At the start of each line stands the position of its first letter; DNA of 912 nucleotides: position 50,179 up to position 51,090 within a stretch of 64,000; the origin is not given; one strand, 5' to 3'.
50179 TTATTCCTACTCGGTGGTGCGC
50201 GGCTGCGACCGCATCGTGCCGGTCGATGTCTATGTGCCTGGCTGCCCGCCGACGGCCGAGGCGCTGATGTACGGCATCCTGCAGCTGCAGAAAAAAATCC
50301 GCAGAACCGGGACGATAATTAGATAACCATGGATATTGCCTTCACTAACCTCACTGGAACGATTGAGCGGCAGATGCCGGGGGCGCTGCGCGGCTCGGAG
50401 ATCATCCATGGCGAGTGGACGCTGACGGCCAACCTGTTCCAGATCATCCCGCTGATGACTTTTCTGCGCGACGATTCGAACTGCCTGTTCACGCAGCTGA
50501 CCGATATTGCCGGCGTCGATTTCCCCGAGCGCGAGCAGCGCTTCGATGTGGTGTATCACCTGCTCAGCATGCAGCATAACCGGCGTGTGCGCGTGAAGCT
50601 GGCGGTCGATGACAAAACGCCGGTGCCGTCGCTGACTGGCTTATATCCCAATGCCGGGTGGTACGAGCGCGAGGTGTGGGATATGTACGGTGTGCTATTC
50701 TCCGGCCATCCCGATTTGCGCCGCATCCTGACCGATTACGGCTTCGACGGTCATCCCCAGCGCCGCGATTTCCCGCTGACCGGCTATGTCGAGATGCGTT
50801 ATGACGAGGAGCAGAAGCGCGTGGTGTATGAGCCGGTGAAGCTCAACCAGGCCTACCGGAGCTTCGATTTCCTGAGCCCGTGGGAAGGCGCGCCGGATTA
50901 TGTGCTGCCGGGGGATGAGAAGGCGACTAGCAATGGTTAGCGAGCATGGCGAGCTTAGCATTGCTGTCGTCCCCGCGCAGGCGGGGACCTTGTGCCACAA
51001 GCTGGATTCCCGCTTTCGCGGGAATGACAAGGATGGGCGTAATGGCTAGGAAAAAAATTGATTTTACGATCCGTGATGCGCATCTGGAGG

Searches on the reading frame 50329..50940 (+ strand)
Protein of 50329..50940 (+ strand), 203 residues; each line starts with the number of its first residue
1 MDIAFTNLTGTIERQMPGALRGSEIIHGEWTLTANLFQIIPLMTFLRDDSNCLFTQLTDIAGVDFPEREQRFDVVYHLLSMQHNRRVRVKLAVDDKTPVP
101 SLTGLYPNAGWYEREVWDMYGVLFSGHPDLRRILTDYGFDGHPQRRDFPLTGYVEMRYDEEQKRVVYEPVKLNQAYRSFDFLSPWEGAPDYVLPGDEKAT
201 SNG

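Call 87: find_homologous_proteins(query=window:50329-50940:+, max_evalue=1e-40)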
Query window:50329-50940:+ (203 aa): 7998 proteins with E <= 1e-40 among 8000 candidates; the best 120 are listed.
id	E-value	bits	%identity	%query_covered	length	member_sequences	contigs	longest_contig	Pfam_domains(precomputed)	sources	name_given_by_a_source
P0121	1.6e-137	474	100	100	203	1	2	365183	PF00329.26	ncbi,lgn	-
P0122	6.1e-106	371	77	98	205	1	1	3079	PF00329.26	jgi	jgi:NADH-quinone oxidoreductase subunit C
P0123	6.2e-106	371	77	100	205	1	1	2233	PF00329.26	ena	-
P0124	9.7e-96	337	72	96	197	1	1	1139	PF00329.26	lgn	-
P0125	1.1e-93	331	68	99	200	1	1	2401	PF00329.26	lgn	-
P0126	2.0e-92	327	71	97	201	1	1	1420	PF00329.26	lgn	-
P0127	2.5e-92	326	70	98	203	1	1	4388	PF00329.26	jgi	jgi:NADH-quinone oxidoreductase subunit C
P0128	3.7e-92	326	71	97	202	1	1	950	PF00329.26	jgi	jgi:NADH-quinone oxidoreductase subunit C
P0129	3.7e-92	326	70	97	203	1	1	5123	PF00329.26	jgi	jgi:NADH-quinone oxidoreductase subunit C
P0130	5.5e-92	325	70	97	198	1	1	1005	PF00329.26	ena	-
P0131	2.4e-91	323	76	89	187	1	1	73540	PF00329.26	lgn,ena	-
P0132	2.6e-91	323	69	98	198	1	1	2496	PF00329.26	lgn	-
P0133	2.8e-91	323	73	91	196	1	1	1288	PF00329.26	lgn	-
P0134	2.9e-91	323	73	92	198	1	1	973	PF00329.26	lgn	-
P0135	4.1e-91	322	70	98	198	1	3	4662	PF00329.26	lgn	-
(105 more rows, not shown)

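Call 88: find_encoding_contigs(protein=P0121, flank=10000, max_places=5)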
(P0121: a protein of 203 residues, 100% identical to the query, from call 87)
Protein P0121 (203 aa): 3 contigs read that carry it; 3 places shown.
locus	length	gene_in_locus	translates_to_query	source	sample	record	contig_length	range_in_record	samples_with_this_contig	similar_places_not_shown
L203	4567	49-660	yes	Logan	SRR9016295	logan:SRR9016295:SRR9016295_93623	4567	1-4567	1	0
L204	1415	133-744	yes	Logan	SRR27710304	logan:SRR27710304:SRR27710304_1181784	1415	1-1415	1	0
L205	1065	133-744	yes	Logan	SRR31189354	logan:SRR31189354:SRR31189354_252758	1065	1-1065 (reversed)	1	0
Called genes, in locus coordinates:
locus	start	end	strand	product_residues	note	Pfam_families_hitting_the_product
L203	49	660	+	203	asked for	PF00329:Complex1_30kDa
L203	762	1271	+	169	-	PF13420:Acetyltransf_4 (weak), PF00583:Acetyltransf_1, PF13673:Acetyltransf_10, PF13508:Acetyltransf_7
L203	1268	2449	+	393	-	PF00346:Complex1_49kDa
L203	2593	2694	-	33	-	-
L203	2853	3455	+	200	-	-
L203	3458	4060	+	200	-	PF01257:2Fe-2S_thioredx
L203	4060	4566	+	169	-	?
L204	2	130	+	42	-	?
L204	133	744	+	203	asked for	PF00329:Complex1_30kDa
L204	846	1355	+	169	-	PF13420:Acetyltransf_4 (weak), PF00583:Acetyltransf_1, PF13673:Acetyltransf_10, PF13508:Acetyltransf_7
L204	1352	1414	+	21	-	?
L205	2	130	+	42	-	?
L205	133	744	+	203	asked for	PF00329:Complex1_30kDa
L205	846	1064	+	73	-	?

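Call 102: find_encoding_contigs(protein=P0131, flank=1500, max_places=2)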
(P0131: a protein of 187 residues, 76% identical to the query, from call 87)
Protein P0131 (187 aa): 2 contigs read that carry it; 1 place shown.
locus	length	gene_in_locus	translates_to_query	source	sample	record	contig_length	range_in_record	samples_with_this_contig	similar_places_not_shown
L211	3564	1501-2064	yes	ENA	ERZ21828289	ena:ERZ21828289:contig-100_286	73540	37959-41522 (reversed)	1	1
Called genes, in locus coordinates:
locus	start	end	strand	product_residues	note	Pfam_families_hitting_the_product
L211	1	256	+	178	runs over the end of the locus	PF01058:Oxidored_q6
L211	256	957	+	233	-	PF00557:Peptidase_M24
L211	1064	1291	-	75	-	-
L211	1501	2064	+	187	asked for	PF00329:Complex1_30kDa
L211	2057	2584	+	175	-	PF13420:Acetyltransf_4, PF00583:Acetyltransf_1, PF13673:Acetyltransf_10, PF13508:Acetyltransf_7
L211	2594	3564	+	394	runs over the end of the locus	PF00346:Complex1_49kDa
